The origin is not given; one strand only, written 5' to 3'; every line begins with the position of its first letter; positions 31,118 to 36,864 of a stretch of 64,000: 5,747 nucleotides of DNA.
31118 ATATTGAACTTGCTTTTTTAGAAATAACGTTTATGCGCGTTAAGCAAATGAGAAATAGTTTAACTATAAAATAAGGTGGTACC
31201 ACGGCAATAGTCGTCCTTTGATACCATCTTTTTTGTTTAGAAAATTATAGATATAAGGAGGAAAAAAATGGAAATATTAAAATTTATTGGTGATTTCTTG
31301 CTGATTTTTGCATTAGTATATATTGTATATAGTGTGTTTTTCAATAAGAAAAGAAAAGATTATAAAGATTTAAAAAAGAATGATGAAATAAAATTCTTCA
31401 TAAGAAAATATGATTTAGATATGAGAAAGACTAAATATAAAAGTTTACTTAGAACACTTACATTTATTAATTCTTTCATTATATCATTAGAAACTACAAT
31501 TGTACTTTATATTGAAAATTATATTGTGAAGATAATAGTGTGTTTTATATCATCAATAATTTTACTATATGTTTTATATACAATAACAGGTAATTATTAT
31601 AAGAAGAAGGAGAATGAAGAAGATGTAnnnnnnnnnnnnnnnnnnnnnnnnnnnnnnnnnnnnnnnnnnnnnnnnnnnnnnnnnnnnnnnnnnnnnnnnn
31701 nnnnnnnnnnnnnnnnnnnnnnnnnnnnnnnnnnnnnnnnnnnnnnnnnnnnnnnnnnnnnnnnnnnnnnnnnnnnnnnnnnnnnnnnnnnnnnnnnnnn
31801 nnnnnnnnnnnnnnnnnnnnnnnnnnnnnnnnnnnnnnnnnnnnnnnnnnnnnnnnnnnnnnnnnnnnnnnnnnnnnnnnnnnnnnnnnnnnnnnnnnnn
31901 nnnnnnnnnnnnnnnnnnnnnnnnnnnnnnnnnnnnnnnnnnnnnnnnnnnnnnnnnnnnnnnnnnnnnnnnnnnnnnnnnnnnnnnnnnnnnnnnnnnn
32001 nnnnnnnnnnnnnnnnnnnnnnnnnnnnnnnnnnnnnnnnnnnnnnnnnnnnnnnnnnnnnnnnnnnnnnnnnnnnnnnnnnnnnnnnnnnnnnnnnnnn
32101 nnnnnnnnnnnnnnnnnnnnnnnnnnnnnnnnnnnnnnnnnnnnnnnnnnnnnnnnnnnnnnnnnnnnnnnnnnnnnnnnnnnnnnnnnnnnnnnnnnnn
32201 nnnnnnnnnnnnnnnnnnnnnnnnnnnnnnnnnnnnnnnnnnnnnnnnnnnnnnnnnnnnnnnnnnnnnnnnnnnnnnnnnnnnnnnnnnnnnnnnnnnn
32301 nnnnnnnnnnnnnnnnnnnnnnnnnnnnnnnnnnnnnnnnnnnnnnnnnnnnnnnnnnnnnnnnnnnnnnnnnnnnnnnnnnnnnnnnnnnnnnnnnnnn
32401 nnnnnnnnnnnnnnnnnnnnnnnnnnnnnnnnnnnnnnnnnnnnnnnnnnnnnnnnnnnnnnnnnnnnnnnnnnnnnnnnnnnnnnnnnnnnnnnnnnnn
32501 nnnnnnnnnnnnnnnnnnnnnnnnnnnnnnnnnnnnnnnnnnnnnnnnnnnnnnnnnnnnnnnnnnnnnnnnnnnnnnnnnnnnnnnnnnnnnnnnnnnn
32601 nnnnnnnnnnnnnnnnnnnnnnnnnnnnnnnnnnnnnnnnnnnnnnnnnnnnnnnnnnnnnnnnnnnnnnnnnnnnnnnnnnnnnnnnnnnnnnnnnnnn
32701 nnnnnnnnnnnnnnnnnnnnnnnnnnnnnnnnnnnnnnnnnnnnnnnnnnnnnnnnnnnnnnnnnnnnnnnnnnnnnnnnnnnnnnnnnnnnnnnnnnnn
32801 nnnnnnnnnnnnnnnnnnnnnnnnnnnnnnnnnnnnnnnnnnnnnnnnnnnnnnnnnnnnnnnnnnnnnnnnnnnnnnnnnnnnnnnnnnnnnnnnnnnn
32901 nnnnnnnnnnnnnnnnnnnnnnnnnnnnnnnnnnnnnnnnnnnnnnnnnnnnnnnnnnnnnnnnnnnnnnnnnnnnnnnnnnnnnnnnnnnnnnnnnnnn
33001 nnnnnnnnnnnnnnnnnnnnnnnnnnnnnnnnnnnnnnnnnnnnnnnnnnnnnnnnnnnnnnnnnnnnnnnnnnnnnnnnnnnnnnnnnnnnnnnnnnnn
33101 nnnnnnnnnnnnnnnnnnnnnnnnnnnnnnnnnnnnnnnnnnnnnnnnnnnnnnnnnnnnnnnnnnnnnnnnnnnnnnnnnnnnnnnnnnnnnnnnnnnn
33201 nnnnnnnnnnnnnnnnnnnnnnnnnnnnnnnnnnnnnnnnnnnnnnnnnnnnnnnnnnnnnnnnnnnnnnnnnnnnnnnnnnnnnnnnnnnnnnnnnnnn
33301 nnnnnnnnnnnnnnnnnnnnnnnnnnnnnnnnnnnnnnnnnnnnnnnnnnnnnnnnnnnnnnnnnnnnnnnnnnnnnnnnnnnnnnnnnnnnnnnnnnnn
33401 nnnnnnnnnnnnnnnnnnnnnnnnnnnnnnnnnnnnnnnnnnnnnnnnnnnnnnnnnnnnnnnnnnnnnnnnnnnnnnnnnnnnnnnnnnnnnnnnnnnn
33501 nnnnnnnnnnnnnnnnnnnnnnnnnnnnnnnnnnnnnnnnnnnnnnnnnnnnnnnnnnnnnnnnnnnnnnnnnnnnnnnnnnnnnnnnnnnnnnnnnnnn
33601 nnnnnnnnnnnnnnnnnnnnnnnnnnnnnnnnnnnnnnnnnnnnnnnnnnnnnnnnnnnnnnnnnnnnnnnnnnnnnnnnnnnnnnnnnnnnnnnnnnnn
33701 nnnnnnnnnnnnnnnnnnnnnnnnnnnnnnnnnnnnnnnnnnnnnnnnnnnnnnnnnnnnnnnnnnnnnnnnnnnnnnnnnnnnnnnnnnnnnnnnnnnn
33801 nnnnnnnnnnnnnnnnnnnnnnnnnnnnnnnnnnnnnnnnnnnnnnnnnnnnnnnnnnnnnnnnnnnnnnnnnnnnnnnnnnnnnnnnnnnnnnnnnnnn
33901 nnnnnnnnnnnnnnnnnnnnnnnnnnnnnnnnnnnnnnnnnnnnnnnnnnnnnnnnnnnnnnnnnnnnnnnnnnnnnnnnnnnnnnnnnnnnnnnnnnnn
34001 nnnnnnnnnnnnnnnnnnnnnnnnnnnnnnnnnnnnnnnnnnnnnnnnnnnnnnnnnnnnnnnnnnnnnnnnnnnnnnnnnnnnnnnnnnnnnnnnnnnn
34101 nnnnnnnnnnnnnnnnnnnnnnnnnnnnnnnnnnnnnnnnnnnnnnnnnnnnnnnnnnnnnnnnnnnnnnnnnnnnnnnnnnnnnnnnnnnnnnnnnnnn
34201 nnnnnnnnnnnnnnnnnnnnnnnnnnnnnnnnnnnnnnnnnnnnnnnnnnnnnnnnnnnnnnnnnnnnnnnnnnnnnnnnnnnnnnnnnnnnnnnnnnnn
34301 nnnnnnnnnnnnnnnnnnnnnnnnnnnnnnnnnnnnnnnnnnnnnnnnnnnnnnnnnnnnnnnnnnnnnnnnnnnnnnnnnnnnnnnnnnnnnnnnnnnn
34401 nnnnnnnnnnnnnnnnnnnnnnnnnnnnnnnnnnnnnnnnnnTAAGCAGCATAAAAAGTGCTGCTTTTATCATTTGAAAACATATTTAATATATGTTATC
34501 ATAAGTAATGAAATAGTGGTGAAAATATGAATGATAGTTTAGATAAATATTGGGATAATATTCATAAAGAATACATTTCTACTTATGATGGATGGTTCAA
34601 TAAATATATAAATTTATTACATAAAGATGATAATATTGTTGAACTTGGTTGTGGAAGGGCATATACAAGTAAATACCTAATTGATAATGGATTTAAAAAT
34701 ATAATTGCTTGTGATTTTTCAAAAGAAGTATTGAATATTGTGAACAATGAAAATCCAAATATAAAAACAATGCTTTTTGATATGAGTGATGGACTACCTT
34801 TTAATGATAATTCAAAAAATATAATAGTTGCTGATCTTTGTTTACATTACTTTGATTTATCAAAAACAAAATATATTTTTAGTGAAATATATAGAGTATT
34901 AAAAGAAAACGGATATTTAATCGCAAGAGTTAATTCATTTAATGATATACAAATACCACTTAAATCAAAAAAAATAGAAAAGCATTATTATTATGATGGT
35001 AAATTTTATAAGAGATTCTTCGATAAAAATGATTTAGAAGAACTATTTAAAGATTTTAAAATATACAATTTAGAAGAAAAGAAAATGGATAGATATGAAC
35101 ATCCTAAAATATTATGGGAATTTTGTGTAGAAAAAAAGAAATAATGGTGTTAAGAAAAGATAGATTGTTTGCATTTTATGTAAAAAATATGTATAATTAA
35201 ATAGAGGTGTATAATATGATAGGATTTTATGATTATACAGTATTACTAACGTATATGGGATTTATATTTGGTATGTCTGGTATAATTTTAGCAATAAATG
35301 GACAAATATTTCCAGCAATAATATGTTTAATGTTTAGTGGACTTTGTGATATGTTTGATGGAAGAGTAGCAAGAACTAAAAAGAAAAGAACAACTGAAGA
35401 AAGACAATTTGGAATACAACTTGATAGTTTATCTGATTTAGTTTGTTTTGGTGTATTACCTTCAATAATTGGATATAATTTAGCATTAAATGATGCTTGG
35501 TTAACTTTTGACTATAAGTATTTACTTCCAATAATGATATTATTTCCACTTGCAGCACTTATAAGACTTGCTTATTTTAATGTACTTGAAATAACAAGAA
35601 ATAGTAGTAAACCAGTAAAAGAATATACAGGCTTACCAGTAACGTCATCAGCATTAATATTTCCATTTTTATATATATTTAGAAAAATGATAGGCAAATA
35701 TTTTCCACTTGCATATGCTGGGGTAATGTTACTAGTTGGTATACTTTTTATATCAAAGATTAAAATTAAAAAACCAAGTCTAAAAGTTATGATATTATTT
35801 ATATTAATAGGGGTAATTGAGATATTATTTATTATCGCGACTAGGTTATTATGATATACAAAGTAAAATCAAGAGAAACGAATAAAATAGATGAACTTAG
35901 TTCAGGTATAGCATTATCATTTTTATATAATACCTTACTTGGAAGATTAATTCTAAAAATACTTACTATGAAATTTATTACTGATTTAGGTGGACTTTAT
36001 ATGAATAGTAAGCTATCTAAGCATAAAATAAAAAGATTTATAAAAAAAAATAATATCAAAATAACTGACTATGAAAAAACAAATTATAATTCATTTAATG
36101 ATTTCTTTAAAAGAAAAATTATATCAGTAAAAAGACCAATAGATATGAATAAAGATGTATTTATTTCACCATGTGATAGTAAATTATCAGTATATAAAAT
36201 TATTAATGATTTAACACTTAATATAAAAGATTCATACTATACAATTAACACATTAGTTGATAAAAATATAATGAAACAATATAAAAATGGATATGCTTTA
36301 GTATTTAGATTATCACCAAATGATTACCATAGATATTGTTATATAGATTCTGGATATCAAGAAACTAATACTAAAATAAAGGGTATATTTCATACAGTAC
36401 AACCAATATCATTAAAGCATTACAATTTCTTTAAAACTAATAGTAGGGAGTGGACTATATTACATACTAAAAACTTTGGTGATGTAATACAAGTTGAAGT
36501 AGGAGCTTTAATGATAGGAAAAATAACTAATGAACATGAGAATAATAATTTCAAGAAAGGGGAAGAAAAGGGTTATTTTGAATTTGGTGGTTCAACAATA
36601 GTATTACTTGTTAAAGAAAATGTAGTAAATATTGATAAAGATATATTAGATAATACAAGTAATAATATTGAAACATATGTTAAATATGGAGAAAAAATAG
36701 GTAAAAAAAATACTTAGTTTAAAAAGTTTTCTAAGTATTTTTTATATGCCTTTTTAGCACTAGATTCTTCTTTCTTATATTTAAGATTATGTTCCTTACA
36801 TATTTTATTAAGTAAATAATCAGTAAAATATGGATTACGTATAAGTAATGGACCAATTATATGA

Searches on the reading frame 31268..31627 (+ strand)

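Call 56: search_protein_families(library=pfam, proteins=[window:31268-31627:+], max_evalue=0.001)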
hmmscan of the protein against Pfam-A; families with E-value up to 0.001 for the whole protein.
window:31268-31627:+ (120 aa): 2 families
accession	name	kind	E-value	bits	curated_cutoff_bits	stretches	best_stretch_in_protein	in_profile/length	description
PF11368.13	DUF3169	-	0.00055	20.1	31.6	1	10-109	57-162/250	Protein of unknown function (DUF3169)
PF01036.24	Bac_rhodopsin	-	0.00084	19.3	24.6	0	77-116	117-155/224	Bacteriorhodopsin-like protein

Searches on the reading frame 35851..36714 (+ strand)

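Call 56: search_protein_families(library=pfam, proteins=[window:35851-36714:+], max_evalue=0.001)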
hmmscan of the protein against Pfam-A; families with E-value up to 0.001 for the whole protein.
window:35851-36714:+ (288 aa): 1 family
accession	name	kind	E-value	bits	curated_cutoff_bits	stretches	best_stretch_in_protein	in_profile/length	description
PF02666.20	PS_Dcarbxylase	-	3.8e-48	164.2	22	1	82-284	1-197/198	Phosphatidylserine decarboxylase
